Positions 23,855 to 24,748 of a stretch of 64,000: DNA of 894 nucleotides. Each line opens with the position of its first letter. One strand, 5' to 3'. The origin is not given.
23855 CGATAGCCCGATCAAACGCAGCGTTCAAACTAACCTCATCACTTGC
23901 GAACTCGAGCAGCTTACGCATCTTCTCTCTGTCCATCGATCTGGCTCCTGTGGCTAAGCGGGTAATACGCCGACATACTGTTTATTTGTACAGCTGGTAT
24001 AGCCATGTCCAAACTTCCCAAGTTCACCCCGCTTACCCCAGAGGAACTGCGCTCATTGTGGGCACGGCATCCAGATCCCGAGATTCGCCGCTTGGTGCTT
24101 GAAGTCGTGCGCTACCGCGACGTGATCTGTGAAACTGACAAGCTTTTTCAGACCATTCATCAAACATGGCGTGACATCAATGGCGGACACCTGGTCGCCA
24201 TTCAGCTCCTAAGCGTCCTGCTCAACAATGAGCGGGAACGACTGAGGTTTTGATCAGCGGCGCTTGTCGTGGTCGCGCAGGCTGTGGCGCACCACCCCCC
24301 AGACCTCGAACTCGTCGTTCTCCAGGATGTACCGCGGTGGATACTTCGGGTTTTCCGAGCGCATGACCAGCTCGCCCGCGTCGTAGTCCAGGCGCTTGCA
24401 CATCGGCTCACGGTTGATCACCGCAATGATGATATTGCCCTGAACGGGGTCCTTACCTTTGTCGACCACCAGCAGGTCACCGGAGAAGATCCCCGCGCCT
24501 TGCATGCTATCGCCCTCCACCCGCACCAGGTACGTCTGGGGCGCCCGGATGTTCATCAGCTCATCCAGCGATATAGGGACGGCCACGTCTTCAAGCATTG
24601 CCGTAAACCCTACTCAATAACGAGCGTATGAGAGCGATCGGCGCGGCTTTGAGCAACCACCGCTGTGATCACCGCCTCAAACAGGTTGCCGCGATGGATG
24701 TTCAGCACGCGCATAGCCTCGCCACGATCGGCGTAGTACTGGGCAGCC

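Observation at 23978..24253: Perfect LexA box controlling the only plus-strand gene of the early region: candidate SOS-inducible antirepressor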

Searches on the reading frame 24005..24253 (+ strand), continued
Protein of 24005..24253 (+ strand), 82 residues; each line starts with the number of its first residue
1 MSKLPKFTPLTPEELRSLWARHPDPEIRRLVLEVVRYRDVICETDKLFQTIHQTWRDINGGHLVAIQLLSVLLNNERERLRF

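Call 110: get_annotated_region(hit=H107, flank=4000)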
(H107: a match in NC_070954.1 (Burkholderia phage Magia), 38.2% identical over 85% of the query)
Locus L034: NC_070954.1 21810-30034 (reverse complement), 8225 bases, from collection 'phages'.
description: Burkholderia phage Magia, complete genome.
organism: Burkholderia phage Magia (NCBI taxid 2767577)
taxonomy: Viruses; Duplodnaviria; Heunggongvirae; Uroviricota; Caudoviricetes; Magiavirus; Magiavirus magia
host: Burkholderia cenocepacia; source: soil; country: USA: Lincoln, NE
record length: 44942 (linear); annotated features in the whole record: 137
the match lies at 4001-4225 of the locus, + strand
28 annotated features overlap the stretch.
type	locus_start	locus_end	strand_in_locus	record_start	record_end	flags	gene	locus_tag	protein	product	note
CDS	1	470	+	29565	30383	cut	-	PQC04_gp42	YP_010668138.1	hypothetical protein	-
regulatory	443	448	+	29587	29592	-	-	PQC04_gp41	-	ribosome_binding_site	-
CDS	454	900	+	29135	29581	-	-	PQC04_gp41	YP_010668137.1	HNH endonuclease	gb|QBP31764.1| HNH endonuclease [Mycobacterium phage Piper2020] evalue 7.14e-23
regulatory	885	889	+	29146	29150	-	-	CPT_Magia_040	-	ribosome_binding_site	-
CDS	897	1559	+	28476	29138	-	-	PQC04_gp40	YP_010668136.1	hypothetical protein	-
regulatory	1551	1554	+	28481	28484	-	-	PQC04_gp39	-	ribosome_binding_site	-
CDS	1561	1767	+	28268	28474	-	-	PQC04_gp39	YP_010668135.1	excisionase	-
regulatory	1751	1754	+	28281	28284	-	-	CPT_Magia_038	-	ribosome_binding_site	-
CDS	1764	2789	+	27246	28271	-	-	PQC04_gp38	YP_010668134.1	integrase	InterPro:IPR010998, IPR013762, IPR011010, IPR002104; ref|WP_042626544.1| tyrosine-type recombinase/integrase ...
regulatory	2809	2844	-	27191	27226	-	-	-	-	terminator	-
CDS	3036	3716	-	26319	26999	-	-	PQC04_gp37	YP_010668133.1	SOS response associated peptidase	gb|PFH26649.1| SOS response associated peptidase (SRAP) [Burkholderia sp. JKS000303] evalue 2.55e-110; ...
regulatory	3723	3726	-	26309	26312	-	-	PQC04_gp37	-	ribosome_binding_site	-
CDS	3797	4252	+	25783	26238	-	-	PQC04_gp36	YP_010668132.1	hypothetical protein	-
regulatory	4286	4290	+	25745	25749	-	-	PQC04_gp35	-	ribosome_binding_site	-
CDS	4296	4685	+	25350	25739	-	-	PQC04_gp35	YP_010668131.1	hypothetical protein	-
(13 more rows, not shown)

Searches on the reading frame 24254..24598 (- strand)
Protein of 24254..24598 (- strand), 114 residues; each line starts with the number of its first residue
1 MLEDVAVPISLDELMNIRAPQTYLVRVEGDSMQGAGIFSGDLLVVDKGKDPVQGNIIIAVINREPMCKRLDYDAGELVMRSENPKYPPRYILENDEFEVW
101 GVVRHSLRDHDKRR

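Call 7: search_protein_families(library=pfam, proteins=[window:24254-24598:-], max_evalue=0.01)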
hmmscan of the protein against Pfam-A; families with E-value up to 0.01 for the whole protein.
window:24254-24598:- (114 aa): 1 family
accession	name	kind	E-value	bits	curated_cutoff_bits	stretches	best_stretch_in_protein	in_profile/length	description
PF00717.28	Peptidase_S24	-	1.5e-24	86.4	23.3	1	9-103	22-115/116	Peptidase S24-like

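Call 8: search_protein_families(library=phrogs, proteins=[window:24254-24598:-], max_evalue=0.01)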
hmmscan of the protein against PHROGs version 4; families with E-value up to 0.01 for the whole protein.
window:24254-24598:- (114 aa): 5 families
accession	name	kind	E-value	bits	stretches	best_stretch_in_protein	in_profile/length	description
phrog_811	-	DNA, RNA and nucleotide metabolism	7.7e-34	117.2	1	7-113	33-138/140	UmuD-like protein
phrog_4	-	transcription regulation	3.9e-21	76.5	1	5-112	236-341/400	transcriptional repressor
phrog_6201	-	transcription regulation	7.1e-12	46.3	1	15-109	21-117/121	CI-like repressor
phrog_8558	-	unknown function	7.7e-12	46.5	1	14-110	12-111/114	-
phrog_10470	-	DNA, RNA and nucleotide metabolism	2.7e-08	34.5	1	34-106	3-74/79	UmuD-like protein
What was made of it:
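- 24254..24598 (-): Convergent neighbour: S24-only, UmuD'-like (HumD-like) protein whose stop abuts the stop of the 82-aa gene. Peptidase_S24 1.5e-24 and phrog_811 'UmuD-like' 7.7e-34 (calls 7, 8).
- On UmuD'/HumD-type S24 protein (neighbour 24254-24598): Peptidase_S24 1.5e-24 and phrog_811 (calls 7, 8).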

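Call 79: search_solved_structures(query=window:24254-24598:-, max_evalue=0.001, show_alignments=2)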
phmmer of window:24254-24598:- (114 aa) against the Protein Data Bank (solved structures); distinct sequences matched with E-value up to 0.001: 19.
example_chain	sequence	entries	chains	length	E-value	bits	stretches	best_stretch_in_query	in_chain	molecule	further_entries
1umu_A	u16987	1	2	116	1.5e-11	47.7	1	8-108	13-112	UMUD'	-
1ay9_A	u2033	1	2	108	1.5e-11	47.7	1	8-107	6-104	UMUD PROTEIN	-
1i4v_A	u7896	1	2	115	1.6e-11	47.6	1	8-107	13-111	UMUD' PROTEIN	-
8gmt_B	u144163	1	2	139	1.9e-10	44.1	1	8-107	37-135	DNA polymerase V subunit UmuD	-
8b0v_A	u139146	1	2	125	5.8e-09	39.4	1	21-97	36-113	LexA repressor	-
7b5g_A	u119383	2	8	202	1.5e-08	38.1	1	21-108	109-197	LexA repressor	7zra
1jhf_A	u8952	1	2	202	1.5e-08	38.1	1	21-108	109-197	LEXA REPRESSOR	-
1jhc_A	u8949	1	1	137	1.5e-08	38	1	21-108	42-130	LEXA REPRESSOR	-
7ocj_A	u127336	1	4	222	1.8e-08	37.8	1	21-108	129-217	LexA repressor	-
8gms_A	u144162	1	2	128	3.5e-08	36.9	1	21-108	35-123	LexA repressor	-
1jhh_A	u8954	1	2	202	3.9e-08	36.7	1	21-108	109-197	LEXA REPRESSOR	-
8s7g_A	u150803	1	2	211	4.9e-08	36.4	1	22-97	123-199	LexA repressor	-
3jso_A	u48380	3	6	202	1e-07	35.3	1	21-108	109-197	LexA repressor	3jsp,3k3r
8trg_I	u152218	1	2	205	1.1e-07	35.3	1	21-108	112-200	LexA repressor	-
1jhe_A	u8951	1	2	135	2.8e-07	33.9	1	21-108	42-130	LEXA REPRESSOR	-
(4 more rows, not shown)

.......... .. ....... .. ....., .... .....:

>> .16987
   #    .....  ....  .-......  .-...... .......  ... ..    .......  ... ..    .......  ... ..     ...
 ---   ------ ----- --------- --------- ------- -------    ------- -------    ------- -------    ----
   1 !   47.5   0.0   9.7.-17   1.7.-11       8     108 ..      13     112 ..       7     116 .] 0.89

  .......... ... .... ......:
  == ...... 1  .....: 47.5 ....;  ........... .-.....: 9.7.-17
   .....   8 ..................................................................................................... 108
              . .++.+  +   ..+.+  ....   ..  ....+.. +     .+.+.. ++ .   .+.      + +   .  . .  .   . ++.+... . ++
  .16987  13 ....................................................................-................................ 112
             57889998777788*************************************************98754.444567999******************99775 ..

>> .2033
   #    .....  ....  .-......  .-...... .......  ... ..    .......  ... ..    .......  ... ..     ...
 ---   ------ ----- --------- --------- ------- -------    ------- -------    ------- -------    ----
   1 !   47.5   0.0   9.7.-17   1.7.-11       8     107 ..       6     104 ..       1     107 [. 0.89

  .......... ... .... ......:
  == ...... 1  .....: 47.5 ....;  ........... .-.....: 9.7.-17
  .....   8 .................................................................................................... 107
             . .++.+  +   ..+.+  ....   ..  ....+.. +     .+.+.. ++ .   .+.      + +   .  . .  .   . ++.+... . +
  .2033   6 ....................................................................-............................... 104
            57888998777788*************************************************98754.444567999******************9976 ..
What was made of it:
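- On UmuD'/HumD-type S24 protein (neighbour 24254-24598): The alignment to UmuD' and UmuD starts at about residue 30, with GDSM and the Lys conserved (call 79).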

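Call 90: search_protein_families(library=padloc, proteins=[window:24254-24598:-], max_evalue=0.01)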
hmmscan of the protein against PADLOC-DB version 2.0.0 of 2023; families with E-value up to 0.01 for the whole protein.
window:24254-24598:- (114 aa): 0 families
